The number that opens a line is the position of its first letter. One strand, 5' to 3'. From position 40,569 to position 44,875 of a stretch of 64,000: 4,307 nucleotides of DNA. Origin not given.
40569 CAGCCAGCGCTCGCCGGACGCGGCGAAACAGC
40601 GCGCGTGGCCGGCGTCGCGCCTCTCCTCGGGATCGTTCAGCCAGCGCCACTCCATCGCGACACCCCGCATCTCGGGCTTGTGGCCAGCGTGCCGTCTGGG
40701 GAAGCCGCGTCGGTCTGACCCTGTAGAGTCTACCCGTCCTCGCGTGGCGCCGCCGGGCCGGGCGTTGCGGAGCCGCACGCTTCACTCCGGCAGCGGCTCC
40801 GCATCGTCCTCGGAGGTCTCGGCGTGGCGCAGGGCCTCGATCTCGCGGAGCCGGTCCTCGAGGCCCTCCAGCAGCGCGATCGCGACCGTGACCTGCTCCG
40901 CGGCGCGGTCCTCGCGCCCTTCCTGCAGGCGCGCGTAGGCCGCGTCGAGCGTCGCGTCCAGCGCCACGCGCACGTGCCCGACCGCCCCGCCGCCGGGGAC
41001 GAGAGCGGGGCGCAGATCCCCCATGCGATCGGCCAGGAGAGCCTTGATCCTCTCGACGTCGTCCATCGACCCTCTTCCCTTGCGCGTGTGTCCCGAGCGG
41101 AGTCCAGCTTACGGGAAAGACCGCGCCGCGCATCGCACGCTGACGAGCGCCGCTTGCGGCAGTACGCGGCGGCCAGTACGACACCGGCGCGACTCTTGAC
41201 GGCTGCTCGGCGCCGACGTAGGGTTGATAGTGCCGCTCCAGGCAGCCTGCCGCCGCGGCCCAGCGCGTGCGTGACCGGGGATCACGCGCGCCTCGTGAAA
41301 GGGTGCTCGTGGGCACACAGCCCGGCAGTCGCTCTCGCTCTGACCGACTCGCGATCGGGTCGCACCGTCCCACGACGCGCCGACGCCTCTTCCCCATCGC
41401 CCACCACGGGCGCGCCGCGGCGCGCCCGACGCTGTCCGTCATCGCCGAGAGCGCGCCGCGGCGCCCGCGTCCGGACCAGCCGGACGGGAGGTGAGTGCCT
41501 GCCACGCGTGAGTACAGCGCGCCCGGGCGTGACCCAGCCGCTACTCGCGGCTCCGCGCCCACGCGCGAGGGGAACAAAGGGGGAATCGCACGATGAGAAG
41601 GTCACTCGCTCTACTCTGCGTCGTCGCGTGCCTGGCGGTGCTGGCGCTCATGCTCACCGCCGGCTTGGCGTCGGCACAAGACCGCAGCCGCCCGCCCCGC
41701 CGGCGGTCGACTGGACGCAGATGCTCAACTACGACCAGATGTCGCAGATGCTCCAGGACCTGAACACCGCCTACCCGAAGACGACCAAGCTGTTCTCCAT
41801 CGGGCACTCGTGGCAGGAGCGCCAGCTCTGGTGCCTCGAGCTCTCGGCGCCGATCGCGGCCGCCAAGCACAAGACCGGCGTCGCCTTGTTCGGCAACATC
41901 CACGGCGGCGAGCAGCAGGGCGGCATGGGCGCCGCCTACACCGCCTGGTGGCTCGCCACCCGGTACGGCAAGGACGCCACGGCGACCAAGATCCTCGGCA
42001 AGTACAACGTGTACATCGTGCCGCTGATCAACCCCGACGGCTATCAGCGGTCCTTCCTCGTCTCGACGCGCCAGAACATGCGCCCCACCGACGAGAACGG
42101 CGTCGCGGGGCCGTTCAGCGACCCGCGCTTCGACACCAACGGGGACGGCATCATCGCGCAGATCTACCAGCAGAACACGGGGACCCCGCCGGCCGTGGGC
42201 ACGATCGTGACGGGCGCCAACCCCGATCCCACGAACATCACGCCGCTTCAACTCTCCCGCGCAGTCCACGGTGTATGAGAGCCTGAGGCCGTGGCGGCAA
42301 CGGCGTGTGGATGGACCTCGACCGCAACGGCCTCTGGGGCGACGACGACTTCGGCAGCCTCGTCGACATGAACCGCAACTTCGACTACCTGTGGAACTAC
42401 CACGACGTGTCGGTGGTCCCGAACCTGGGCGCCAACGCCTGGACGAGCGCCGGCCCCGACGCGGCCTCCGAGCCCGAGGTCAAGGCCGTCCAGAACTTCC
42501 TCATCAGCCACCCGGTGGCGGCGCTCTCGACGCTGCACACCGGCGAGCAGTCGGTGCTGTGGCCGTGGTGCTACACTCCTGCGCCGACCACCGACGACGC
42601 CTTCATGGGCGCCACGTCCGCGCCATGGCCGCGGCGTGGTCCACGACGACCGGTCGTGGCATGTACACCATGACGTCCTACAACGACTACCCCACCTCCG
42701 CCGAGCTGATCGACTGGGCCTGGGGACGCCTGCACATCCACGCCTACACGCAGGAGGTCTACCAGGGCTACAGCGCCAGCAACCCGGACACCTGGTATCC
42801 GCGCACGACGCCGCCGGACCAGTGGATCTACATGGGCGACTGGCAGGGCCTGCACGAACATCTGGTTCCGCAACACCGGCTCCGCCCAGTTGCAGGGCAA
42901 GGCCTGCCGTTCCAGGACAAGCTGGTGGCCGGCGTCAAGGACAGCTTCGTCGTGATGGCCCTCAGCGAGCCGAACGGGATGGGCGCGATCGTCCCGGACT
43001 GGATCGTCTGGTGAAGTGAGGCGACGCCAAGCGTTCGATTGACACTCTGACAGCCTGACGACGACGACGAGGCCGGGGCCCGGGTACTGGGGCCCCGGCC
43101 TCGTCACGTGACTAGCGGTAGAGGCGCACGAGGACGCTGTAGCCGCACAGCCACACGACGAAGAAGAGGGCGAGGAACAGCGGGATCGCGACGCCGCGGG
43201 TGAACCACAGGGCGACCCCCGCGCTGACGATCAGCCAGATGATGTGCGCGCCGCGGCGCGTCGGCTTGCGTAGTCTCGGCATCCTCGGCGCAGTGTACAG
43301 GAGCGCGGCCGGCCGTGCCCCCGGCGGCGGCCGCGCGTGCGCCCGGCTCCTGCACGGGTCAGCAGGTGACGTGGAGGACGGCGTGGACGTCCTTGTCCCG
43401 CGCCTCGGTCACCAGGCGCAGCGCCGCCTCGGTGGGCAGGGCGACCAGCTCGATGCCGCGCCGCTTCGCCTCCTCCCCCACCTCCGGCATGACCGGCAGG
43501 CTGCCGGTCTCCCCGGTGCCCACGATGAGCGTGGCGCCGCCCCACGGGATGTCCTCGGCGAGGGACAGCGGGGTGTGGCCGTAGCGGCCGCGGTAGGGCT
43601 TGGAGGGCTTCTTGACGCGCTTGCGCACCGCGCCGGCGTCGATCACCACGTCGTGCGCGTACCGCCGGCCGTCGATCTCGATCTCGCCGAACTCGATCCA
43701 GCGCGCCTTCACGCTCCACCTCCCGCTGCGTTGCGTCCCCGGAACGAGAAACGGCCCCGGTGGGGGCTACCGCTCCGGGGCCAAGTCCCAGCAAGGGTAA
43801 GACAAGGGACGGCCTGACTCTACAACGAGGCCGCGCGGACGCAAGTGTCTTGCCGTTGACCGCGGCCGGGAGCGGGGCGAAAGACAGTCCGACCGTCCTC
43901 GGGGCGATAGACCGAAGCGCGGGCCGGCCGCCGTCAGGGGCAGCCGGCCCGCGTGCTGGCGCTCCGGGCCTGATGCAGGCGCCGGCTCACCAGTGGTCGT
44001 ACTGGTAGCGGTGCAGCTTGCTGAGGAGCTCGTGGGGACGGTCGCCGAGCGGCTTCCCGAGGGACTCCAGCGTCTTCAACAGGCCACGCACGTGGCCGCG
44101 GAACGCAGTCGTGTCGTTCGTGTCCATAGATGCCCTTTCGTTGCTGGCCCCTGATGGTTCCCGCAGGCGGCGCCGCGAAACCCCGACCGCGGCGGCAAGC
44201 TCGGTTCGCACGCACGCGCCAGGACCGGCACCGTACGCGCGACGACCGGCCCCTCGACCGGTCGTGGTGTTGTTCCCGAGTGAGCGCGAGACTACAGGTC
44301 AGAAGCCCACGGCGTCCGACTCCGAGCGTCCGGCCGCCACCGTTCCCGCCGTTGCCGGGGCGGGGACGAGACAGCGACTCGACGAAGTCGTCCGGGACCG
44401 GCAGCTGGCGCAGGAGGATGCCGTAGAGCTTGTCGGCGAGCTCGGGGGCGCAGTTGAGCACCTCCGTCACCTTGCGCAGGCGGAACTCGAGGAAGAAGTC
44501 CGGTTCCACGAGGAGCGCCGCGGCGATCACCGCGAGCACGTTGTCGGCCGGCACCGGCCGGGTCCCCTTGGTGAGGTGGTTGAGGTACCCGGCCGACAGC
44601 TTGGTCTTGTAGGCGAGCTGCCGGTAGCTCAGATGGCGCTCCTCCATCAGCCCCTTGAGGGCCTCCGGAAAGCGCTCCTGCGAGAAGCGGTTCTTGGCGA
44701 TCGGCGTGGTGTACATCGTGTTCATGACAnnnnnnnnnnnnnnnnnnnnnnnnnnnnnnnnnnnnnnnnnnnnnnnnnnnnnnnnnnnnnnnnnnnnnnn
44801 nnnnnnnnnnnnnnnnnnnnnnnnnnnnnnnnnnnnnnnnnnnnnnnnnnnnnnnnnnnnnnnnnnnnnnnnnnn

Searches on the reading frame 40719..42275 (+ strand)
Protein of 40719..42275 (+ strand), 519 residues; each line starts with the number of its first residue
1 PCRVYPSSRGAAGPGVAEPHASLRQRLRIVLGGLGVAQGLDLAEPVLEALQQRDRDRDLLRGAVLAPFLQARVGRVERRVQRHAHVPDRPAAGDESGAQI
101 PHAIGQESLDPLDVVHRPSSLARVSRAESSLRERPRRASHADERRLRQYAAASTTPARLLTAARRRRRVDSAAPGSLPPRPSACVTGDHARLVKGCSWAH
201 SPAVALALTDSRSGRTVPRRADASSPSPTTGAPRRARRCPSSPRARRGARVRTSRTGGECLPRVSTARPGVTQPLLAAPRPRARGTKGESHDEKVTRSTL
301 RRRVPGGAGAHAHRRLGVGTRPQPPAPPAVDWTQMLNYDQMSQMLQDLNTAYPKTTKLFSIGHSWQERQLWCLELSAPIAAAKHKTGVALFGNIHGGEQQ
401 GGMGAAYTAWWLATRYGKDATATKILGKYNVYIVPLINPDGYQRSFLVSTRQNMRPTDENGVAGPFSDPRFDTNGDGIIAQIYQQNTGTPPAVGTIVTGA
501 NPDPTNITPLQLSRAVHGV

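Call 34: search_protein_families(library=pfam, proteins=[window:40719-42275:+], max_evalue=0.001)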
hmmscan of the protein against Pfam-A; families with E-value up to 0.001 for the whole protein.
window:40719-42275:+ (519 aa): 1 family
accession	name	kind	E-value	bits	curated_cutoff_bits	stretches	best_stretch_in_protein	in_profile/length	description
PF00246.29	Peptidase_M14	-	1.5e-25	90.9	21.6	1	341-453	1-119/286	Zinc carboxypeptidase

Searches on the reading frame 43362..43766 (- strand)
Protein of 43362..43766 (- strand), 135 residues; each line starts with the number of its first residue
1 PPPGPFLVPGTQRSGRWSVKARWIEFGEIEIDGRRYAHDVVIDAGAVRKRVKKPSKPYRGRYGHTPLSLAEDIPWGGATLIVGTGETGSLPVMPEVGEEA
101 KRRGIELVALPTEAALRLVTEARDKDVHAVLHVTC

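Call 34: search_protein_families(library=pfam, proteins=[window:43362-43766:-], max_evalue=0.001)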
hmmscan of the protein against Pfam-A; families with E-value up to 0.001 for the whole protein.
window:43362-43766:- (135 aa): 1 family
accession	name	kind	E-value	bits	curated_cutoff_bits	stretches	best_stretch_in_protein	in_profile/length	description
PF04430.19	DUF498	-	5.4e-09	36.5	33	1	25-117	5-92/109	Protein of unknown function (DUF498/DUF598)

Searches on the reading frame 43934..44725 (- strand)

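Call 34: search_protein_families(library=pfam, proteins=[window:43934-44725:-], max_evalue=0.001)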
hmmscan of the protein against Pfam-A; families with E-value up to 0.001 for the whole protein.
window:43934-44725:- (263 aa): 2 families
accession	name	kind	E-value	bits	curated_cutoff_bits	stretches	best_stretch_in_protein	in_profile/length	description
PF13560.12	HTH_31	-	2.3e-05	25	27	1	23-75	6-58/64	Helix-turn-helix domain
PF13443.12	HTH_26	-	3.5e-05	24.4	22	1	23-76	2-55/63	Cro/C1-type HTH DNA-binding domain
